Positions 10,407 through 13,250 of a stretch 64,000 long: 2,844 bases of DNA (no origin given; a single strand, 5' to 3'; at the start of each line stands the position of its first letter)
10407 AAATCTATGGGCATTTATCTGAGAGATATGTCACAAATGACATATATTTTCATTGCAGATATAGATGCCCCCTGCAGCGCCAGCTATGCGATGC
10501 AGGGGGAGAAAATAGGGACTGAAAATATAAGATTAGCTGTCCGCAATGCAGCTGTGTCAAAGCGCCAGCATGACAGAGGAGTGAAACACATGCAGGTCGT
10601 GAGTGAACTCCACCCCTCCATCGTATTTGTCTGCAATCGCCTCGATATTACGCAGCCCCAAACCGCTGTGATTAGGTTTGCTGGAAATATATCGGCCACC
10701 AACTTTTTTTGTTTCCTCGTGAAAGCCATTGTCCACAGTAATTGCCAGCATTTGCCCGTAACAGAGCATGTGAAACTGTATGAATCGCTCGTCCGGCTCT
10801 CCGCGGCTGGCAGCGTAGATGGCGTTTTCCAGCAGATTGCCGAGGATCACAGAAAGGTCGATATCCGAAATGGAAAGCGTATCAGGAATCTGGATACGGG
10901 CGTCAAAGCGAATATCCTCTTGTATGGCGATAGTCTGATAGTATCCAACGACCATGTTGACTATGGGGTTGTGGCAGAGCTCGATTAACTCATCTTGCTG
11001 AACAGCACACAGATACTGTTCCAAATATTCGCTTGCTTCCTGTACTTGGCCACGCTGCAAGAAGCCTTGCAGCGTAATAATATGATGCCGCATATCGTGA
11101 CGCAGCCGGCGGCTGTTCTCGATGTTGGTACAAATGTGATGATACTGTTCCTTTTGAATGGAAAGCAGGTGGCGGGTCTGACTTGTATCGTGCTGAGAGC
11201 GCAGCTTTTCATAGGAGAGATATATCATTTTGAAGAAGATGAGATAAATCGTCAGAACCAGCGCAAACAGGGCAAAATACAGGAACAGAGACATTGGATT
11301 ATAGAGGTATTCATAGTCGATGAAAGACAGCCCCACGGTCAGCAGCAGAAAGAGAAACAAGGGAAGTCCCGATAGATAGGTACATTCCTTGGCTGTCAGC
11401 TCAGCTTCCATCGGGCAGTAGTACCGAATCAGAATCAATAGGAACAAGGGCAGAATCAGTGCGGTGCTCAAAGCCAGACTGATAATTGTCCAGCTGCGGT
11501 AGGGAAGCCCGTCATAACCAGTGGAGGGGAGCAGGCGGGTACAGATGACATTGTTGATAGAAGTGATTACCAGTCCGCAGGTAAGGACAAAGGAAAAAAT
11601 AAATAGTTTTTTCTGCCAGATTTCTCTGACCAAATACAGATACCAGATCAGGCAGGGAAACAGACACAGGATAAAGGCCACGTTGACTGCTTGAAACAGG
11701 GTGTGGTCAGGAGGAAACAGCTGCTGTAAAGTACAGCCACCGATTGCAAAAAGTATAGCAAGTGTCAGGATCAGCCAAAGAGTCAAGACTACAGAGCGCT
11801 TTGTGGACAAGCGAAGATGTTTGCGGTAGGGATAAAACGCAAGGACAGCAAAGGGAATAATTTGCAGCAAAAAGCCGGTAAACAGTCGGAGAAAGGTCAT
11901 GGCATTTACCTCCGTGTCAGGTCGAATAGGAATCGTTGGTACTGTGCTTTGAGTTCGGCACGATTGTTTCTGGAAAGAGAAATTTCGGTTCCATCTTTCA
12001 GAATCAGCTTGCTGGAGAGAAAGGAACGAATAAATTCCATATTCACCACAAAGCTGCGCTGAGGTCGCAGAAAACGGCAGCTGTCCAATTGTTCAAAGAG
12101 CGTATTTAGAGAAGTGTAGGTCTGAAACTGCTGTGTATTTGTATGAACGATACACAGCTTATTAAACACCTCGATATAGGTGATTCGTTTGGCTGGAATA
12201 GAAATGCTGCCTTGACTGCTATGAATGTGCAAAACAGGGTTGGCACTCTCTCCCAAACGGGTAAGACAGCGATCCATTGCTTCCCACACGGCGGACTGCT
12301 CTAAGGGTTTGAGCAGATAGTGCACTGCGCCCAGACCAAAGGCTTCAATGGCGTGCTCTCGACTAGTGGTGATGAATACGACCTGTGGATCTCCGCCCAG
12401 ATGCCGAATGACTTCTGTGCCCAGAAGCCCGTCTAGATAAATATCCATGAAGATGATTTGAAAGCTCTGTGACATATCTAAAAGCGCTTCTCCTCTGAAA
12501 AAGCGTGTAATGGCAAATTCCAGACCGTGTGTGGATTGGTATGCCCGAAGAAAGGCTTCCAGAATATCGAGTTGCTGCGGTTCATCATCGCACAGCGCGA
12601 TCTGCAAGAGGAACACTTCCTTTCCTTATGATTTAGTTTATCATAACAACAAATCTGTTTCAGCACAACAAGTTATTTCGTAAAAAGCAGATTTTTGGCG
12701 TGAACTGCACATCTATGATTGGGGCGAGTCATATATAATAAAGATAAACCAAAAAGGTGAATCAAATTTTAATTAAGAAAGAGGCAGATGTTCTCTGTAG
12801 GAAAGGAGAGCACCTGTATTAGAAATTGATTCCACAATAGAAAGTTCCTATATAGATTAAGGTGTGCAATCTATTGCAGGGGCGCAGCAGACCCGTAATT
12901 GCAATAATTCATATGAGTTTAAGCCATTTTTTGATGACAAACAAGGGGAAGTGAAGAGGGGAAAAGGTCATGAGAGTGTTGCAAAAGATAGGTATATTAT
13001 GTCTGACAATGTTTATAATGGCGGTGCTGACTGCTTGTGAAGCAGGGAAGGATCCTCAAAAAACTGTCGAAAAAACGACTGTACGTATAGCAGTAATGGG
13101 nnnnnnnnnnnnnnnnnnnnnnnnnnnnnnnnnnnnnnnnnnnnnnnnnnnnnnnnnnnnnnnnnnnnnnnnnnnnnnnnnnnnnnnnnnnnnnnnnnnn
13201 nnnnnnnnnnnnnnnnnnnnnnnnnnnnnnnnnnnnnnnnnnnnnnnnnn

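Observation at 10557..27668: Candidate novel locus: a ComD/ComE-like two-component system divergent from an operon of PBP-lipoprotein, HlyD, C39-ABC, ABC, giant SLH surface protein and GG peptide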

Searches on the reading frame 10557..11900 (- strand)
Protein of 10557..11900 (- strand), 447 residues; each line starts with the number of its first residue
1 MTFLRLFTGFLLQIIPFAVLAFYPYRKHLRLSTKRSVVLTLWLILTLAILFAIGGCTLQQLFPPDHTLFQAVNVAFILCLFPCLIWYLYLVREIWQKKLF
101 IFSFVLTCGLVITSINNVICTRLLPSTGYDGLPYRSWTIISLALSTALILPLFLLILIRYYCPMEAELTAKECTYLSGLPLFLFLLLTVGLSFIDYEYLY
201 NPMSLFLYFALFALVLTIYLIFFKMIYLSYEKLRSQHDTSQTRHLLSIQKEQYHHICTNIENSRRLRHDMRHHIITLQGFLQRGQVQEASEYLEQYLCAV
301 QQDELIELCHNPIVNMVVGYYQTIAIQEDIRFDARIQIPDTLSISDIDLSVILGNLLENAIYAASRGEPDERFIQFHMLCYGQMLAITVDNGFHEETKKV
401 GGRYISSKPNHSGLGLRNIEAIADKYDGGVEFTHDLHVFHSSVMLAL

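Call 3: search_protein_families(library=pfam, proteins=[window:10557-11900:-], max_evalue=0.01)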
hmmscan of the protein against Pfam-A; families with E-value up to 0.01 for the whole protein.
window:10557-11900:- (447 aa): 3 families
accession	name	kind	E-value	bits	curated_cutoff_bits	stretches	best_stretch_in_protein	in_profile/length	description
PF14501.12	HATPase_c_5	-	2.4e-15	56.7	22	1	344-445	1-101/102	GHKL domain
PF14689.11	SPOB_a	-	0.00039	20.4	28.1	1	252-302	5-55/62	Sensor_kinase_SpoOB-type, alpha-helical domain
PF02518.31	HATPase_c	-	0.0018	19.2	26.4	1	348-432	5-93/111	Histidine kinase-, DNA gyrase B-, and HSP90-like ATPase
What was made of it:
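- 10557..11900 (-): AgrC/ComD-type sensor histidine kinase (447 aa; 7 predicted TM segments plus a GHKL kinase domain). Pfam HATPase_c_5 at 2.4e-15 (call 3).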

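Call 5: search_protein_families(library=ncbifam, proteins=[window:10557-11900:-], max_evalue=0.01)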
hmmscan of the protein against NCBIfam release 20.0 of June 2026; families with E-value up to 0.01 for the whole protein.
window:10557-11900:- (447 aa): 5 families
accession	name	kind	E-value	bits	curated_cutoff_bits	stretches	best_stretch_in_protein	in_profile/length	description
NF008298.1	PRK11086.1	subfamily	2.9e-06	26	520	1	256-438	326-515/529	DcuS/MalK family sensor histidine kinase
NF011627.0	PRK15053.1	equivalog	0.00012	20.9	656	1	250-392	329-477/552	sensor histidine kinase DpiB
NF052314.1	T9SS_HK_PorY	subfamily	0.00022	20.4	350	1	308-439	284-414/418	PorY family sensor histidine kinase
TIGR03025.1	EPS_sugtrans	subfamily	0.00062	19.1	295.55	0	142-311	31-186/445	exopolysaccharide biosynthesis polyprenyl glycosylphosphotransferase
NF049962.1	HisKinFlgSCampy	equivalog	0.00078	18.5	600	1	317-442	213-335/338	fla regulon two-component system sensor histidine kinase FlgS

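Call 103: search_solved_structures(query=window:10560-11900:-, max_evalue=1)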
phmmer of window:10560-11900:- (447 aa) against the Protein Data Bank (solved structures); distinct sequences matched with E-value up to 1: 3.
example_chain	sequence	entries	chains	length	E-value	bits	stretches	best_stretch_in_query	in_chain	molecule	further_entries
6e52_A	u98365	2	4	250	8.1e-05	24.8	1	260-428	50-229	Staphylococcus aureus AgrC histidine kinase module fused to Saccharomyces cerevisiae GCN4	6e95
4bxi_A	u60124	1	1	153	0.015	17.3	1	327-428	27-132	ACCESSORY GENE REGULATOR PROTEIN C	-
2q2k_A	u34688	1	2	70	0.86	11.5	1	235-265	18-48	Hypothetical protein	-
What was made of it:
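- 10557..11900 (-): The only sequence match among solved structures is the S. aureus AgrC kinase module 6e52, E 8e-5 (call 103).
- Closest known: Staphylococcal Agr and enterococcal Fsr. Same: The kinase class is the same: AgrC is the only match among solved structures (call 103).
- Checked: Its only sequence match among solved structures is the S. aureus AgrC kinase module (call 103).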

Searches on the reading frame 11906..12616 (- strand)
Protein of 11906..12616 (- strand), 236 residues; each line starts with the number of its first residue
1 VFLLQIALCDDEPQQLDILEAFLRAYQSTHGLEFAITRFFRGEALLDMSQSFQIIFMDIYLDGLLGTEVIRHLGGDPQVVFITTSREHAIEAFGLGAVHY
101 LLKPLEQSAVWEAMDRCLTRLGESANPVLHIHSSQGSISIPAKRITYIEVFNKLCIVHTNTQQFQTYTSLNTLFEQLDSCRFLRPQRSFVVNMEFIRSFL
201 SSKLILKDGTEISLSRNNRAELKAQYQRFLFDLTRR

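Call 3: search_protein_families(library=pfam, proteins=[window:11906-12616:-], max_evalue=0.01)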
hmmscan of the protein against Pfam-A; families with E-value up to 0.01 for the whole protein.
window:11906-12616:- (236 aa): 2 families
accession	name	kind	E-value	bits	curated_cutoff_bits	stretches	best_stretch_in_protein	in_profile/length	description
PF04397.21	LytTR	-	5e-18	65.6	22.6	1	137-225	3-96/98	LytTr DNA-binding domain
PF00072.30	Response_reg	-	1.1e-10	42.1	30.2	1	6-113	1-109/111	Response regulator receiver domain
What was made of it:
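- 11906..12616 (-): LytTR-family response regulator (236 aa). Pfam Response_reg plus LytTR (call 3).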

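Call 5: search_protein_families(library=ncbifam, proteins=[window:11906-12616:-], max_evalue=0.01)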
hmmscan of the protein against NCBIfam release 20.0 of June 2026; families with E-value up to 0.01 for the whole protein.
window:11906-12616:- (236 aa): 23 families
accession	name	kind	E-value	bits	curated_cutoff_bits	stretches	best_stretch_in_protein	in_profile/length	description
NF010684.1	PRK14084.1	equivalog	1.2e-18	67.8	375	2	7-121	4-119/254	response regulator transcription factor LytR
NF008677.0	PRK11697.1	equivalog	3.9e-15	55.8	246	1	8-225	6-234/238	two-component system response regulator BtsR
NF049963.1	RespRegFlgRCampy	domain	2.7e-06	26.5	750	1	42-117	35-112/429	fla regulon two-component system response regulator FlgR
NF053854.1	RespRegPhoBBctds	equivalog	3.3e-06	26.6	270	1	8-126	3-123/225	two-component system response regulator PhoB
NF008296.0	PRK11083.1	equivalog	8.6e-06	25.3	273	1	33-154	27-154/228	two-component system response regulator CreB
NF046049.1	quorum_RR_AgrA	equivalog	1.5e-05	24.6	400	1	5-203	2-217/238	quorum-sensing response regulator AgrA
TIGR01387.1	cztR_silR_copR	subfamily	1.8e-05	24.5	279.2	1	47-132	38-128/218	heavy metal response regulator transcription factor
NF051850.1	RespRegRprY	equivalog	5.2e-05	22.7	370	1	4-121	5-123/234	response regulator transcription factor RprY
NF006900.1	PRK09390.1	equivalog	6.2e-05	22.6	255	1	9-125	10-127/203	response regulator FixJ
NF045505.1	RR_RssB_Pseudo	equivalog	7.5e-05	21.9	700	1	37-118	36-122/394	two-component system response regulator RssB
NF007689.0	PRK10365.1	equivalog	7.7e-05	21.7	760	1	5-125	7-128/441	sigma-54-dependent response regulator transcription factor ZraR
NF052313.1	T9SS_RR_PorX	equivalog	0.00038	19.4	300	1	34-119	25-117/513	T9SS response regulator signal transducer PorX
NF041946.1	LuxO_transreg_Vib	equivalog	0.0012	17.7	800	1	22-110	11-104/463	quorum-sensing sigma-54 dependent transcriptional regulator LuxO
TIGR02875.1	spore_0_A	equivalog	0.0016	17.7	200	1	5-111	4-115/262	sporulation transcription factor Spo0A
NF040749.1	tetrathio_RR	equivalog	0.0017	18.1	290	1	32-121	22-118/191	tetrathionate respiration response regulator TtrR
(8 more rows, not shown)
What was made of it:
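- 11906..12616 (-): Best NCBIfam hits are LytR, BtsR and AgrA, all below their cut-offs (call 5).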

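Call 104: search_solved_structures(query=window:11909-12616:-, max_evalue=0.001)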
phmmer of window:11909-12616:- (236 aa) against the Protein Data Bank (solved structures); distinct sequences matched with E-value up to 0.001: 7.
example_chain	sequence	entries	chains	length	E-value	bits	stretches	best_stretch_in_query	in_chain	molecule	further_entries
2qv0_A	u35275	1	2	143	1.8e-09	40.8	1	36-126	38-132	Protein mrkE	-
6swl_A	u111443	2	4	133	3.9e-07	33.2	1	6-118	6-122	Two-component response regulator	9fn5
6m8o_A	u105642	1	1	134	8.8e-07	32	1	9-119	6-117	DNA-binding response regulator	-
8pdc_A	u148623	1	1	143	6.2e-05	26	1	6-119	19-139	histidine kinase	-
8xat_A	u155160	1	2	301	0.00015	24.7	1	4-112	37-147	Two-component response regulator ARR1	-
9h6e_D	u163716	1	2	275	0.00024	24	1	6-112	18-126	Two-component response regulator ARR1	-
5xso_A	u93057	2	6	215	0.00055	22.9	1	32-118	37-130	Response regulator FixJ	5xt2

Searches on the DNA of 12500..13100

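Call 50: search_rna_families(source=window, start=12500, end=13100, threshold=evalue, max_evalue=1)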
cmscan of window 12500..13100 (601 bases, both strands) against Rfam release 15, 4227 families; matches with E-value up to 1: 1.
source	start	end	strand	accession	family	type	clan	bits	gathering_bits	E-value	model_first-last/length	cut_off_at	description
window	12759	12830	+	RF01880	Xist_exon1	Gene; lncRNA;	-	12.3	50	0.97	1-85/85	no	X-chromosome inactivation gene exon 1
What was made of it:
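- Tried and rejected: Rfam search of the 5' leader and intergenic region gave only a chance-level hit (call 50).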
